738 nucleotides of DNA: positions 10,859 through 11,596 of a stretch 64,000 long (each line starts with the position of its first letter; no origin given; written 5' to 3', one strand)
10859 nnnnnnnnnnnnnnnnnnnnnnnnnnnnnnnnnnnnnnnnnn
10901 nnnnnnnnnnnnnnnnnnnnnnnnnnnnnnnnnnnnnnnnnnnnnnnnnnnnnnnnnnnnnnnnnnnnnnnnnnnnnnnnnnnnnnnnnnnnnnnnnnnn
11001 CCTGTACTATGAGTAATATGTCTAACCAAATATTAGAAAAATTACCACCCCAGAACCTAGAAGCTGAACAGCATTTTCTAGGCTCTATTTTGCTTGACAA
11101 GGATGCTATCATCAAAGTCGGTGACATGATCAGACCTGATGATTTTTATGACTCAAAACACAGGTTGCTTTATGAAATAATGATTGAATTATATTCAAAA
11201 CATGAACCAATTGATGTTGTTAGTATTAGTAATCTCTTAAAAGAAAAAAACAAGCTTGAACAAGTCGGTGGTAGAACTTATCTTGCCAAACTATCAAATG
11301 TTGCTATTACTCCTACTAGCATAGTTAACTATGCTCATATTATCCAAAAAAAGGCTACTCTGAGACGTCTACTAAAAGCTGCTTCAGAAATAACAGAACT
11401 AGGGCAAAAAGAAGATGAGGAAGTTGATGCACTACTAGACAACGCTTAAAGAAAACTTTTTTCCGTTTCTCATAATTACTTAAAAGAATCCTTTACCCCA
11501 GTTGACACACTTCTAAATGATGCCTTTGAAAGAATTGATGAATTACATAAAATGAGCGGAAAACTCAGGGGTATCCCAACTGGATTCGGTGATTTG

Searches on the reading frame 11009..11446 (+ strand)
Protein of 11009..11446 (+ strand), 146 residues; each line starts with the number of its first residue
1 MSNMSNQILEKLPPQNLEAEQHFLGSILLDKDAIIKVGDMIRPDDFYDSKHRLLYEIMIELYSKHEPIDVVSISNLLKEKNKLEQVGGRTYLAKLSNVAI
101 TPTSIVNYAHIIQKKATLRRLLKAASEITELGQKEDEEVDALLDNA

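Call 35: search_protein_families(library=ncbifam, proteins=[window:11009-11446:+])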
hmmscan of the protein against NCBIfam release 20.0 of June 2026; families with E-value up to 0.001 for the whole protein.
window:11009-11446:+ (146 aa): 15 families
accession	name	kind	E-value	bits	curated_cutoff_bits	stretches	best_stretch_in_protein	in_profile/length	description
NF005852.0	PRK07773.1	equivalog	7.1e-41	140.4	780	1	6-146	17-157/886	replicative DNA helicase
NF004384.0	PRK05748.1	equivalog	8.3e-39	133.4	525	1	5-146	2-143/452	replicative DNA helicase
TIGR00665.1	DnaB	equivalog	2.9e-34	118.7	385.25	1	12-146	1-135/435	replicative DNA helicase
NF004109.0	PRK05595.1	equivalog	4.6e-33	114.5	737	1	13-146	8-141/444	replicative DNA helicase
TIGR03600.1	phage_DnaB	exception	5.7e-32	111.2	498.65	1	16-143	1-129/421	phage replicative helicase, DnaB family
NF040583.1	dnaB_SPI-7_type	exception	2.1e-27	96.2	655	1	15-146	3-134/434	SPI-7-type island replicative DNA helicase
NF005369.0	PRK06904.1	equivalog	2.8e-27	95.6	809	1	11-146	23-159/474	replicative DNA helicase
NF005424.0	PRK07004.1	equivalog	2.9e-26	92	834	1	11-146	13-149/460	replicative DNA helicase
NF006443.0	PRK08760.1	equivalog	4.2e-26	91.3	741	1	11-142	31-163/476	replicative DNA helicase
NF006458.0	PRK08840.1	equivalog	2.9e-25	88.9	884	1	11-135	18-142/464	replicative DNA helicase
NF005945.0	PRK08006.1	equivalog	4.9e-25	88.3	898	1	11-144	25-159/471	replicative DNA helicase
NF006606.0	PRK09165.1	equivalog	1e-24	87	540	1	9-141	17-149/497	replicative DNA helicase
NF004967.0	PRK06321.1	equivalog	1.3e-22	80.4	751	1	11-146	14-149/472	replicative DNA helicase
NF006306.0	PRK08506.1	equivalog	3.4e-16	58.9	596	1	15-144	5-129/472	replicative DNA helicase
NF005240.0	PRK06749.1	subfamily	1.3e-10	40.7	686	1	15-130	4-116/428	replicative DNA helicase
